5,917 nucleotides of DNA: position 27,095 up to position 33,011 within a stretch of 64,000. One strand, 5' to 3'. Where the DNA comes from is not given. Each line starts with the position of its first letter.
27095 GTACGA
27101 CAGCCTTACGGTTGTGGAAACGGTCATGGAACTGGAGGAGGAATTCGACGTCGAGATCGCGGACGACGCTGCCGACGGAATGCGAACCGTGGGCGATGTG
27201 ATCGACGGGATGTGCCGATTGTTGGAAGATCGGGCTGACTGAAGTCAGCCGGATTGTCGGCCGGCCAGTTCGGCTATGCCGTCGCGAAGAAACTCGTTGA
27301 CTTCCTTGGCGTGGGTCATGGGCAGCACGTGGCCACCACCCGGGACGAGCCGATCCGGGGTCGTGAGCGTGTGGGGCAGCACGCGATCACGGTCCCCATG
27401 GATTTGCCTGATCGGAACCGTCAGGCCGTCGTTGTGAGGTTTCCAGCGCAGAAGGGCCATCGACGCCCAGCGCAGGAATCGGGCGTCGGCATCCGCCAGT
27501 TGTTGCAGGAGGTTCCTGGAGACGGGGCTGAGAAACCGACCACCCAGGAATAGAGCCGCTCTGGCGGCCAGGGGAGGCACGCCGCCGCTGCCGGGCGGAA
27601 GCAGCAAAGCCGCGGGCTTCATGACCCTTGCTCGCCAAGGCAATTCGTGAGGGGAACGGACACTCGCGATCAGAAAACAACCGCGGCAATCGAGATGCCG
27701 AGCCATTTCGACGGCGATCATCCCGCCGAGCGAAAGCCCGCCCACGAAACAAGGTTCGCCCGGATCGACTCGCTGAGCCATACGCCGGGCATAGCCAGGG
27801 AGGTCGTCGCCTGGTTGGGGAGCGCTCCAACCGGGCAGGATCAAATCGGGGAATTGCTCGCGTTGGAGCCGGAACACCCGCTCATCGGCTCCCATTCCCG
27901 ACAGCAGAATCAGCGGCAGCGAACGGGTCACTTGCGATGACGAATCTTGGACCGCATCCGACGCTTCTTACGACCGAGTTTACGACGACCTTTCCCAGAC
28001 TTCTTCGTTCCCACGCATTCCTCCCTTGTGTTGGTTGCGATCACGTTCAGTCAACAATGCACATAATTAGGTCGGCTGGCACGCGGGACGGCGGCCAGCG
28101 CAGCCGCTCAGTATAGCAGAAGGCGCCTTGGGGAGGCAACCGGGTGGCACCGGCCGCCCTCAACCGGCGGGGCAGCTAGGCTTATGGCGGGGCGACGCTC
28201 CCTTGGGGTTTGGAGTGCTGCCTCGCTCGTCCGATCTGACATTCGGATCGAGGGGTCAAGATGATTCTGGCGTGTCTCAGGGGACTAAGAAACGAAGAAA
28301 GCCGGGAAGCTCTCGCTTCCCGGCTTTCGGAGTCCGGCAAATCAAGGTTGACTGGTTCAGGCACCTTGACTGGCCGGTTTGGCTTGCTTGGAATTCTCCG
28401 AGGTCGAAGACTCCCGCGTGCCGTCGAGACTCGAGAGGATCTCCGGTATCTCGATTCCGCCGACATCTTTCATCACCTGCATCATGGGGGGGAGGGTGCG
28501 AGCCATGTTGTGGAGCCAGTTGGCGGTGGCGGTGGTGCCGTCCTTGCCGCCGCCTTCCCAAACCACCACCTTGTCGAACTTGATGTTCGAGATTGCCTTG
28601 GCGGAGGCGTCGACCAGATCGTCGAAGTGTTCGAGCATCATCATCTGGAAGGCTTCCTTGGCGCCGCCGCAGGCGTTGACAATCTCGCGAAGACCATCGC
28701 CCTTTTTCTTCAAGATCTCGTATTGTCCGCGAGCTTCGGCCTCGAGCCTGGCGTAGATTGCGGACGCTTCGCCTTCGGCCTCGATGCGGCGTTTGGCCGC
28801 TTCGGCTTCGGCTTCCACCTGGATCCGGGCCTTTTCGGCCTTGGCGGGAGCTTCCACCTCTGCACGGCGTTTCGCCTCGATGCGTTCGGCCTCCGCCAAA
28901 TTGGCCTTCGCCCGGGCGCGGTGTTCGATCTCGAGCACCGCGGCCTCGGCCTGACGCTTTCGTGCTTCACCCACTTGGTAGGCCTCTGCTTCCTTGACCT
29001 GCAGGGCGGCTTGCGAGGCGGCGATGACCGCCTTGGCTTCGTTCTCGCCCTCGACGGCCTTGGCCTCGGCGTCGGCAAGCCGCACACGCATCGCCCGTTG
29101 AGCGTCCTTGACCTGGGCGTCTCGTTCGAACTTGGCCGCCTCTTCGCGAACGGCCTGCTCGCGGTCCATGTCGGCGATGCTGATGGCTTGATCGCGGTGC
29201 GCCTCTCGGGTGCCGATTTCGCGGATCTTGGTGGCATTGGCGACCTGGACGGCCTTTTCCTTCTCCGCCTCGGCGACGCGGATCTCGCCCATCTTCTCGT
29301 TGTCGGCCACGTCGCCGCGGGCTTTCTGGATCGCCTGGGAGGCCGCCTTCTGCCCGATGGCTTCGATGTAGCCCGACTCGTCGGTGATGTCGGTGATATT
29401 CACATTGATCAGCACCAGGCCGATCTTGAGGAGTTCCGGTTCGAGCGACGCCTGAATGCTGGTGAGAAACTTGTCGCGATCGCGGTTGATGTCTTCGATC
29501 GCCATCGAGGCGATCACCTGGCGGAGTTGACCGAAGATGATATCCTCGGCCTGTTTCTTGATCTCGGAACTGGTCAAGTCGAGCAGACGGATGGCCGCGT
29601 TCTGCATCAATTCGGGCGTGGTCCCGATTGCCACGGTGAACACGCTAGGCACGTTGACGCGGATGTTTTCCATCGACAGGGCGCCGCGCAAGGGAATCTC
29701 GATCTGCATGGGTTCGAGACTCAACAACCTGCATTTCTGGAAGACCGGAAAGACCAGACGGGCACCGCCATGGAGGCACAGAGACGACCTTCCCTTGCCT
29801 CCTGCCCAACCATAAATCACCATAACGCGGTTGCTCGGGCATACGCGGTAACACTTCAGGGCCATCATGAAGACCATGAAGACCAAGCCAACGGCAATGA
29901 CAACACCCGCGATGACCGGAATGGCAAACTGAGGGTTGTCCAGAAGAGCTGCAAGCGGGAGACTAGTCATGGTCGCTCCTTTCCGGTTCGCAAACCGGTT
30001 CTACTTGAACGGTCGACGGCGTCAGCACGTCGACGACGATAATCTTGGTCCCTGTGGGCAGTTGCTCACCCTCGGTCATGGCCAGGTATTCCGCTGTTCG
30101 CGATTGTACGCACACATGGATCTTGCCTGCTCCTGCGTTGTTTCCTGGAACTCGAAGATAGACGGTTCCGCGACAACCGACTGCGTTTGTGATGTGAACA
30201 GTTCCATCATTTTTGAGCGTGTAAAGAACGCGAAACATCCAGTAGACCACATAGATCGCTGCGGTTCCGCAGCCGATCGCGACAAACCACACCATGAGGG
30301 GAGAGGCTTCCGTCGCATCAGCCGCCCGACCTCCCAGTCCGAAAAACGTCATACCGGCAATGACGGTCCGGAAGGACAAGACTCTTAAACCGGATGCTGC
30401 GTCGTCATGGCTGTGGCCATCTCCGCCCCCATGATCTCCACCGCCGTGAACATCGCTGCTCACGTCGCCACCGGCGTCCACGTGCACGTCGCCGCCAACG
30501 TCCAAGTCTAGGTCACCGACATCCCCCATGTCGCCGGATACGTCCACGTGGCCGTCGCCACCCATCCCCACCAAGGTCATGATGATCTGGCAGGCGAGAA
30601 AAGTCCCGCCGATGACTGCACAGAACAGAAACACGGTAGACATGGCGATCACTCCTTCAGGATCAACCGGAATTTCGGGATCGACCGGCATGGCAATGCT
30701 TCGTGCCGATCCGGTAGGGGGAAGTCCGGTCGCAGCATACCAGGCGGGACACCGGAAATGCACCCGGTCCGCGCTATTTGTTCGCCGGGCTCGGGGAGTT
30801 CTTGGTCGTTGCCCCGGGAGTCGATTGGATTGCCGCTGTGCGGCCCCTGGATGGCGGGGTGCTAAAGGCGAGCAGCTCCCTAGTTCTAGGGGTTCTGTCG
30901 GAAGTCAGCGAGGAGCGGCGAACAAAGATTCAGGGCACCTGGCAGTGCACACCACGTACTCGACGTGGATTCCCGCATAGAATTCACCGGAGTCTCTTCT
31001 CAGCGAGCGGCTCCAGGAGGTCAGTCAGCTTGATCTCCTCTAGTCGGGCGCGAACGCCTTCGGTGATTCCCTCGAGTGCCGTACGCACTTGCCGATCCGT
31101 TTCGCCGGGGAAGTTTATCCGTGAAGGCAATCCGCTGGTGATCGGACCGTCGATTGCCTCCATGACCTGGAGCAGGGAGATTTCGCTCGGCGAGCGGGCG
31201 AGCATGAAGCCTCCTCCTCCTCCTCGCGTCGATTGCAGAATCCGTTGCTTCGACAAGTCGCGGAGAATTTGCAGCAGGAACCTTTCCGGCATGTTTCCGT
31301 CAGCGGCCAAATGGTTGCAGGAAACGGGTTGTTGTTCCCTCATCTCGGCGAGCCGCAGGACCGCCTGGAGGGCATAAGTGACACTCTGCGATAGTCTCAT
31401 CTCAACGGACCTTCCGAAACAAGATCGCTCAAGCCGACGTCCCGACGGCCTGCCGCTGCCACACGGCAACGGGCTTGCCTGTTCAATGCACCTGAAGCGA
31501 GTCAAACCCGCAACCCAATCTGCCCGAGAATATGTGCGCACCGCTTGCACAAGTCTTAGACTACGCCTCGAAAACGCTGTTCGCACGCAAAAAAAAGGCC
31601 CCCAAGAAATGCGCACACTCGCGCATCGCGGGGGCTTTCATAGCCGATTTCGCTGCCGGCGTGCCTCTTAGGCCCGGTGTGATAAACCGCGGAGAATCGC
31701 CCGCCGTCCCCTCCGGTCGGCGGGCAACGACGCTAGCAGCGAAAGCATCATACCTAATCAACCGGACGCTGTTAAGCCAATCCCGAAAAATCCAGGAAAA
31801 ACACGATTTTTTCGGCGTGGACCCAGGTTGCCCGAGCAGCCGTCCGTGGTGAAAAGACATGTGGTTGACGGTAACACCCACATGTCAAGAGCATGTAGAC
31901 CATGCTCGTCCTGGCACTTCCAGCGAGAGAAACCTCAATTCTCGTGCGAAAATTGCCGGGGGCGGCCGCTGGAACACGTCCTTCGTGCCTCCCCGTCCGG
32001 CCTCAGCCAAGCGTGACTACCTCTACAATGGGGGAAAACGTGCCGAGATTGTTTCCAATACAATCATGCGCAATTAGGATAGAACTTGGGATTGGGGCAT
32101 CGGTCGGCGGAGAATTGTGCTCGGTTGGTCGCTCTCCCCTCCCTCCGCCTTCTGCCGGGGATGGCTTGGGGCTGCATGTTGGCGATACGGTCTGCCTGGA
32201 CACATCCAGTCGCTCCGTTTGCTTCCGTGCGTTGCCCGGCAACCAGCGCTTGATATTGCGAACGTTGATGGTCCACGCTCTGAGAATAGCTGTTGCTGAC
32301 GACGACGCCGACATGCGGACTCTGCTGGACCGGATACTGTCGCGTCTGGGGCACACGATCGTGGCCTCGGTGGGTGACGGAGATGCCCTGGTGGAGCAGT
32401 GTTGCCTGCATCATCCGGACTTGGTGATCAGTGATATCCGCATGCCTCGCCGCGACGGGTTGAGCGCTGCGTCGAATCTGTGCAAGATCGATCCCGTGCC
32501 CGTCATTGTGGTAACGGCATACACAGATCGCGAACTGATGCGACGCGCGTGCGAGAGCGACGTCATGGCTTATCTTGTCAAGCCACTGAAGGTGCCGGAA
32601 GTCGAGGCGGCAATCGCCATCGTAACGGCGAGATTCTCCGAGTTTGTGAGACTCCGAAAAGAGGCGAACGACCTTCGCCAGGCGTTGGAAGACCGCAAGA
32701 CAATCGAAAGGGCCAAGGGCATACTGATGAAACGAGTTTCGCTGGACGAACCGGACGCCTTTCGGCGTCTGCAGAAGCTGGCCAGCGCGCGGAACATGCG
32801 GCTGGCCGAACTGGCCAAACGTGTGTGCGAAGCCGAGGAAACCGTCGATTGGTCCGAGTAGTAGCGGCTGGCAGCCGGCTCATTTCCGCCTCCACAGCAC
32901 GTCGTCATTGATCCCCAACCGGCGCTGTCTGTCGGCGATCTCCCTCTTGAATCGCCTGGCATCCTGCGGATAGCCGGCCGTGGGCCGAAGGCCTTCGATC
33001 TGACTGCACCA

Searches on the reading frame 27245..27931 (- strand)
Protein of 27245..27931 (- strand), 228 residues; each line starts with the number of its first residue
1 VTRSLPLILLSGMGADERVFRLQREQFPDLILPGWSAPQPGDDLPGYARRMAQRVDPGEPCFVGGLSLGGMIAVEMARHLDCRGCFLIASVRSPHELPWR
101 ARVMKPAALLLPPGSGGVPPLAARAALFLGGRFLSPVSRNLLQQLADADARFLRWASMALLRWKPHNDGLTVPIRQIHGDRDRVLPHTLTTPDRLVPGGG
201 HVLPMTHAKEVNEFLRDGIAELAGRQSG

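Call 80: search_protein_families(library=pfam, proteins=[window:27245-27931:-], max_evalue=0.001)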
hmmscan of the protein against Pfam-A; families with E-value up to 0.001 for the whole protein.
window:27245-27931:- (228 aa): 3 families
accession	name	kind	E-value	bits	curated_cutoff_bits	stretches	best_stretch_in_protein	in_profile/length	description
PF12697.13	Abhydrolase_6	-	3.5e-09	38.1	26.3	1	7-213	1-216/217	Alpha/beta hydrolase family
PF12146.15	Hydrolase_4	-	0.00018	21.3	27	0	46-187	64-207/239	Serine aminopeptidase, S33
PF00975.26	Thioesterase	-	0.00051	20.8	26.4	1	47-84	55-91/226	Thioesterase domain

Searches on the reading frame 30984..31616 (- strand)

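Call 80: search_protein_families(library=pfam, proteins=[window:30984-31616:-], max_evalue=0.001)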
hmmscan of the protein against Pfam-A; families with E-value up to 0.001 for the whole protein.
window:30984-31616:- (210 aa): 1 family
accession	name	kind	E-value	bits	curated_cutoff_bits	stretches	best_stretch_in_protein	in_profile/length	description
PF02082.26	Rrf2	-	4.7e-28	98.4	30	1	75-202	1-131/132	Iron-dependent Transcriptional regulator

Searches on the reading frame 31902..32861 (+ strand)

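Call 80: search_protein_families(library=pfam, proteins=[window:31902-32861:+], max_evalue=0.001)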
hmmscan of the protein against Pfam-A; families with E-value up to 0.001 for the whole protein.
window:31902-32861:+ (319 aa): 2 families
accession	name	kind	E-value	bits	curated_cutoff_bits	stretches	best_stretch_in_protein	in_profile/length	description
PF00072.30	Response_reg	-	6.4e-24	84.7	30.2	1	129-238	1-110/111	Response regulator receiver domain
PF03861.19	ANTAR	-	2.1e-19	69.5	27.3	1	257-308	2-53/54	ANTAR domain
